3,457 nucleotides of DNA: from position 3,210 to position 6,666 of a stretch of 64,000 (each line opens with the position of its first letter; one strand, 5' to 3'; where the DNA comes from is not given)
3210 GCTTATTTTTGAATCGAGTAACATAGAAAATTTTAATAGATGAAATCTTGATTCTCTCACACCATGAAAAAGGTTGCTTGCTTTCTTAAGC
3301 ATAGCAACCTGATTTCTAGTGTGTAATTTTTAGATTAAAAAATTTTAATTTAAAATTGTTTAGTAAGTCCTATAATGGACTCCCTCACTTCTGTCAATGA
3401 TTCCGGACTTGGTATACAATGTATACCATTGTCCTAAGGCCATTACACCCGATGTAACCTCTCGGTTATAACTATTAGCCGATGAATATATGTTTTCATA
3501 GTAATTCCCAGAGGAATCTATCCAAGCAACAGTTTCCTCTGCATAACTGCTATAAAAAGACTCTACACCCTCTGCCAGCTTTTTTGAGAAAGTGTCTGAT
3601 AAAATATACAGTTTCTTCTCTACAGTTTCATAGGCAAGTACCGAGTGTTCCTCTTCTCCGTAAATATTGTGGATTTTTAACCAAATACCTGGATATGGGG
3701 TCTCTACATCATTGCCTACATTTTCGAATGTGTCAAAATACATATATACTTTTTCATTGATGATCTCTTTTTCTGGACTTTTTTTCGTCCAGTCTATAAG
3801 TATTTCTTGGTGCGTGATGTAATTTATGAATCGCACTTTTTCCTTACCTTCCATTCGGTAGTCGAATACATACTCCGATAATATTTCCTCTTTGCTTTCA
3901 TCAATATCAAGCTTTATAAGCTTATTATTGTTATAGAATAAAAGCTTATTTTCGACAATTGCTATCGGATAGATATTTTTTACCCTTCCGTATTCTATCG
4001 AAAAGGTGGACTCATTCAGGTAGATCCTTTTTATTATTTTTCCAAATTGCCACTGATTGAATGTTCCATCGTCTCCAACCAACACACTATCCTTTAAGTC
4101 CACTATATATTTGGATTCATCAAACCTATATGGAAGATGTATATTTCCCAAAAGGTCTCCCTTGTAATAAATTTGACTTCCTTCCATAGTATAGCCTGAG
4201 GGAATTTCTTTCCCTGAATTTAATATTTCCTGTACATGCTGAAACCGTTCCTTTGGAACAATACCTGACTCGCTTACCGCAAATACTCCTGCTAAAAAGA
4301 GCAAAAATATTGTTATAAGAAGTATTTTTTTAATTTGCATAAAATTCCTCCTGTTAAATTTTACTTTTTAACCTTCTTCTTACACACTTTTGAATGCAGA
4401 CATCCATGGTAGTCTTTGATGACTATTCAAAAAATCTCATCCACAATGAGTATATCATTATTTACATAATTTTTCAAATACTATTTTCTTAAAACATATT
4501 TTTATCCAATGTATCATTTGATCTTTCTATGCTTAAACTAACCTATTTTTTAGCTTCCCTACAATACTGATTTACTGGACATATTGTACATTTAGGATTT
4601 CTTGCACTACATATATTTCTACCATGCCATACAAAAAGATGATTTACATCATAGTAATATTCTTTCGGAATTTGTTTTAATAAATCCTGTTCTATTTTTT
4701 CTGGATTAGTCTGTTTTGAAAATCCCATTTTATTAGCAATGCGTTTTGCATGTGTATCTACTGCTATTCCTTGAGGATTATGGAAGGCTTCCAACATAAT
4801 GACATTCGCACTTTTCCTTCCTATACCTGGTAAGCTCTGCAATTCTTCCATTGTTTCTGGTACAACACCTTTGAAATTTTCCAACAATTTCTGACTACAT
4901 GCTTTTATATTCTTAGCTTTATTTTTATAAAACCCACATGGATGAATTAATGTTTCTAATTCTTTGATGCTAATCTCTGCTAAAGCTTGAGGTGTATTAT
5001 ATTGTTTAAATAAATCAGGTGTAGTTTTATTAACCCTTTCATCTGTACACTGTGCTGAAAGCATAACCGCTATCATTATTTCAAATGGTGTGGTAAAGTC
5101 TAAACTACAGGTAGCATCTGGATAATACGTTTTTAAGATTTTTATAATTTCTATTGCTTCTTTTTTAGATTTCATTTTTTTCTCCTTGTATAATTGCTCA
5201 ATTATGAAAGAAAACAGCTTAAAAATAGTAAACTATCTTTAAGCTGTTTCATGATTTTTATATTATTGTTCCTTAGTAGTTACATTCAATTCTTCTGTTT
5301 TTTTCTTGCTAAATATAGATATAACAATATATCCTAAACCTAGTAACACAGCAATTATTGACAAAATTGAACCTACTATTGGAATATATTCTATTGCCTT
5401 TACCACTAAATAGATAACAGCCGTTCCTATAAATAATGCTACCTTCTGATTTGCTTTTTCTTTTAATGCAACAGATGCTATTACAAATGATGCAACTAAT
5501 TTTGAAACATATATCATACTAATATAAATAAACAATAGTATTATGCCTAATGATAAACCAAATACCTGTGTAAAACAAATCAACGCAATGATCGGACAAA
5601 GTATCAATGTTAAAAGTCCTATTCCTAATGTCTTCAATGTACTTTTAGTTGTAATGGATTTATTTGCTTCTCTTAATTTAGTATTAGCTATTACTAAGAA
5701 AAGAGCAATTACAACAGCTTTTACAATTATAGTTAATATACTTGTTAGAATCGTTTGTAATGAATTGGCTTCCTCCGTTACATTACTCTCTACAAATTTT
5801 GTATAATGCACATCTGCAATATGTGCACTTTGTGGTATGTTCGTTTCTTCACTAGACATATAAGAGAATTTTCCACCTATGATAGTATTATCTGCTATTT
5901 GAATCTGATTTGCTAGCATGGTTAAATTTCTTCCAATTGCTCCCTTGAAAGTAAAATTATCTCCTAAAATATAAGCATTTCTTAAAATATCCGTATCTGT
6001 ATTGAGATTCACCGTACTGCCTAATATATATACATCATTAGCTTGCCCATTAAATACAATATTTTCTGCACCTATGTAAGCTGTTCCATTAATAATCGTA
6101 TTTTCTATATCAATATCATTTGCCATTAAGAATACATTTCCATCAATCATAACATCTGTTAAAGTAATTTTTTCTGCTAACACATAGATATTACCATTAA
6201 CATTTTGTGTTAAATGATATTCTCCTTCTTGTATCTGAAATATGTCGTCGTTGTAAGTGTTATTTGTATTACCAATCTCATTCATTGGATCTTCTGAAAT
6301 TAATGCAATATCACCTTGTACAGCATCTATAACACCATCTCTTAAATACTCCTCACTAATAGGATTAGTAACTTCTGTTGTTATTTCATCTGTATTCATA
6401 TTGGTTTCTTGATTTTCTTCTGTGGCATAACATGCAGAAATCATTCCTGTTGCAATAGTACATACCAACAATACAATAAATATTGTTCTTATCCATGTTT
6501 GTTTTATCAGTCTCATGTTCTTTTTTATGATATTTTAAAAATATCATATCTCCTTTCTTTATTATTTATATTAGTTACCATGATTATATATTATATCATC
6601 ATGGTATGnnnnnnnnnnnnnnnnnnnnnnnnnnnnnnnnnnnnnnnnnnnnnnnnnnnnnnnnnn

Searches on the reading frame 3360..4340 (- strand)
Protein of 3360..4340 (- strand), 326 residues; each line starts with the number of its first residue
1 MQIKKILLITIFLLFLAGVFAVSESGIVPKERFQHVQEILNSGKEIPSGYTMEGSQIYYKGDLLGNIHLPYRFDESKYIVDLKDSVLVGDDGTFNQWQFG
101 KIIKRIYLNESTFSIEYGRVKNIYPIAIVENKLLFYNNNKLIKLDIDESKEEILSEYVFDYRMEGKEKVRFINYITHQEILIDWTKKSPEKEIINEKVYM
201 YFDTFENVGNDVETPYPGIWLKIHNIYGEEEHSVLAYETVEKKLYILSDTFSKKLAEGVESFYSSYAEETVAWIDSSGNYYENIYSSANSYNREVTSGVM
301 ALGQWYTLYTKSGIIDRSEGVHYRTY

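Call 23: search_protein_families(library=pfam, proteins=[window:3360-4340:-], max_evalue=0.1)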
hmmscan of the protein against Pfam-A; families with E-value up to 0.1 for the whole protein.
window:3360-4340:- (326 aa): 1 family
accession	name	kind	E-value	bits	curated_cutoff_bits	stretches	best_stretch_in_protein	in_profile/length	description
PF02513.24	Spin-Ssty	-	0.063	13.5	25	0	89-125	11-46/50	Spin/Ssty Family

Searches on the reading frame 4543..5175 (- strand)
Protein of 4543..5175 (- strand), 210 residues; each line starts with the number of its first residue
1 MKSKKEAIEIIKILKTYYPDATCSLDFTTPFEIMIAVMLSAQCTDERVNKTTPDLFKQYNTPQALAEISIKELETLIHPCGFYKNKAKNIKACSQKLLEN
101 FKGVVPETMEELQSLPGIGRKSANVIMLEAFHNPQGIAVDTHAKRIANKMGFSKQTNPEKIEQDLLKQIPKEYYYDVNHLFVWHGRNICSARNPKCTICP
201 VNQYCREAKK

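Call 23: search_protein_families(library=pfam, proteins=[window:4543-5175:-], max_evalue=0.1)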
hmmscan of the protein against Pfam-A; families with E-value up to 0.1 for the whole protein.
window:4543-5175:- (210 aa): 7 families
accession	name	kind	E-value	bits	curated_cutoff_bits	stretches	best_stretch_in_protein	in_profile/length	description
PF00730.31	HhH-GPD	-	1.5e-28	99.7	26.2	1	35-170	1-107/108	HhH-GPD superfamily base excision DNA repair protein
PF00633.29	HHH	-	1.5e-09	37.6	24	1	101-127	2-28/30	Helix-hairpin-helix motif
PF10576.14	EndIII_4Fe-2S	-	4.3e-06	27.3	20.5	1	189-205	1-17/17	Iron-sulfur binding domain of endonuclease III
PF14520.12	HHH_5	-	0.00029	21.7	27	1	110-138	2-30/57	Helix-hairpin-helix domain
PF21176.3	RecR_HhH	-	0.00037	20.7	27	1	109-124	5-20/45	RecR, helix-hairpin-helix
PF14716.13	HHH_8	-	0.02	15.7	30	1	81-126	28-64/73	Helix-hairpin-helix domain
PF12826.13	HHH_2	-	0.068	13.8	27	0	106-135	31-59/64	Helix-hairpin-helix motif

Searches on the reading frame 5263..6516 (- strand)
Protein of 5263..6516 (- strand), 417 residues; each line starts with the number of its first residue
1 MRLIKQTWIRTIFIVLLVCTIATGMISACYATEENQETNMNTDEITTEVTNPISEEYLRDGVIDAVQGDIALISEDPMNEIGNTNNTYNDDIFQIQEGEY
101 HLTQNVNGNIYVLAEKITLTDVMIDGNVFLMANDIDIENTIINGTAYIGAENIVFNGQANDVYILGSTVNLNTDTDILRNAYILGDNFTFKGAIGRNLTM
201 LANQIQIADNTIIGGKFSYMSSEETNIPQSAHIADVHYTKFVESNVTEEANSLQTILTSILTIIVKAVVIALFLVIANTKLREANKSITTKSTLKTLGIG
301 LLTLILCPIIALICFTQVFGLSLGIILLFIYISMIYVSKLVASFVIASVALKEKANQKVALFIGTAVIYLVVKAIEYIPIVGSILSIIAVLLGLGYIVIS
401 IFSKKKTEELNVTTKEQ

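Call 21: search_protein_families(library=pfam, proteins=[window:5263-6516:-], max_evalue=0.00001)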
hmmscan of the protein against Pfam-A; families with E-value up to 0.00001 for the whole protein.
window:5263-6516:- (417 aa): 0 families

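Call 23: search_protein_families(library=pfam, proteins=[window:5263-6516:-], max_evalue=0.1)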
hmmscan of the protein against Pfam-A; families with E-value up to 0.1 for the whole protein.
window:5263-6516:- (417 aa): 2 families
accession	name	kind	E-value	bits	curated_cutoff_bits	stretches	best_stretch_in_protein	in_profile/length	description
PF14159.11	CAAD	-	0.03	14.6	30.7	1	359-406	21-68/85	CAAD domains of cyanobacterial aminoacyl-tRNA synthetase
PF09490.15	CbtA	-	0.031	14.6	30.7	0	237-372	52-189/239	Probable cobalt transporter subunit (CbtA)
